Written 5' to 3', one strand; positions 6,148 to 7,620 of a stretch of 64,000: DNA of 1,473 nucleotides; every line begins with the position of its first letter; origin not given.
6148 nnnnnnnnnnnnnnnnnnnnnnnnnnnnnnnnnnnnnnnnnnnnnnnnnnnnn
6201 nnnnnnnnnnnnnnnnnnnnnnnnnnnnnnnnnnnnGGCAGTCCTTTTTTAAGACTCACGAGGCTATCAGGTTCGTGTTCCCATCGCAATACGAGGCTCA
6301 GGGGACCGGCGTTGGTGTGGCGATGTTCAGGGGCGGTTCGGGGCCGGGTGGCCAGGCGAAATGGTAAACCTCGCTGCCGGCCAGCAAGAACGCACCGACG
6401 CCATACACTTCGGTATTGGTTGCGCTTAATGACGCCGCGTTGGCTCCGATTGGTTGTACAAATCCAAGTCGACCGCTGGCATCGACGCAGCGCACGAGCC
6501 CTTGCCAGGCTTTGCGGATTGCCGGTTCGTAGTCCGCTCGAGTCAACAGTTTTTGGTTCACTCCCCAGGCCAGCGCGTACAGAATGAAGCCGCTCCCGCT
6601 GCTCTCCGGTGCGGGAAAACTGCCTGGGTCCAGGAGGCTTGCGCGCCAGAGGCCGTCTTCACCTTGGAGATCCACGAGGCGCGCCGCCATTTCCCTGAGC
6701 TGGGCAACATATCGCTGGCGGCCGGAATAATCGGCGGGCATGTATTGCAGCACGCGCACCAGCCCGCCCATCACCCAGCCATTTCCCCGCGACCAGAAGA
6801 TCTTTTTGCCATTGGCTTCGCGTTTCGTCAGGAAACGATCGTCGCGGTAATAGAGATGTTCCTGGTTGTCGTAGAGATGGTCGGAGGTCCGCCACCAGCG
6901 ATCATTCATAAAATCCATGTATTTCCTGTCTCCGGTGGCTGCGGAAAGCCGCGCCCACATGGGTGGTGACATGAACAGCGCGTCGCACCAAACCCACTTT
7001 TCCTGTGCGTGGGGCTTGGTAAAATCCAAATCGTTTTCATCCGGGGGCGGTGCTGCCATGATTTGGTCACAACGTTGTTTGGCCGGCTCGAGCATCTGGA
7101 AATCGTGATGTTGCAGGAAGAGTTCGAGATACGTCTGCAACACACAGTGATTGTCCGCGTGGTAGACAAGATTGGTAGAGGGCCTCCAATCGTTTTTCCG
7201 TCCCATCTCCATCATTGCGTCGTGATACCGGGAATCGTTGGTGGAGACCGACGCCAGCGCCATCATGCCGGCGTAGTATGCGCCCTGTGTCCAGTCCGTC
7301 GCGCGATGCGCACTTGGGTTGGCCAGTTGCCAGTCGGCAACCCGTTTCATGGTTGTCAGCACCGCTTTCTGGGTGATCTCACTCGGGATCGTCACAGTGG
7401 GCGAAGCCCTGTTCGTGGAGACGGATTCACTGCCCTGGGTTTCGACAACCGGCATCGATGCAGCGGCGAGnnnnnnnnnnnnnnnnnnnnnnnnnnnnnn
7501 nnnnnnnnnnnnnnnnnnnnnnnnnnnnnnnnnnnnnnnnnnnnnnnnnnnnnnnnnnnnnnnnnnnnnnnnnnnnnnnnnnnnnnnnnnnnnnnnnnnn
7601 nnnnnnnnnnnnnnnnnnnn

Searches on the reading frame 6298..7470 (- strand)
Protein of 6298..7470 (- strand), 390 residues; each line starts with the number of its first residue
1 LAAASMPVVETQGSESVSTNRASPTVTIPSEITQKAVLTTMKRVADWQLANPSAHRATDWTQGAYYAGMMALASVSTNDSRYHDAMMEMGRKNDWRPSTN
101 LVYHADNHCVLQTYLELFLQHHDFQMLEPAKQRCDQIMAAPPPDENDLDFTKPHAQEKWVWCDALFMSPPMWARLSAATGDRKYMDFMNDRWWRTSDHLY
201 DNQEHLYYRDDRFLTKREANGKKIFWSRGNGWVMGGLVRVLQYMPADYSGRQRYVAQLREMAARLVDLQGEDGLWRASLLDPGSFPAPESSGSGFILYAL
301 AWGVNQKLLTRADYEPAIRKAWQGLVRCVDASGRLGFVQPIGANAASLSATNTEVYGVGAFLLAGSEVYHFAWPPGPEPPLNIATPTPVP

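Call 18: search_protein_families(library=pfam, proteins=[window:6298-7470:-], max_evalue=0.001)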
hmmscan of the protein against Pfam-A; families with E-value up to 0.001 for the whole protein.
window:6298-7470:- (390 aa): 1 family
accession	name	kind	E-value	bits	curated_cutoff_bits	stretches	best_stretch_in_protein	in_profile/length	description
PF07470.19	Glyco_hydro_88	-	4.4e-81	273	26.6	1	36-371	5-351/352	Glycosyl Hydrolase Family 88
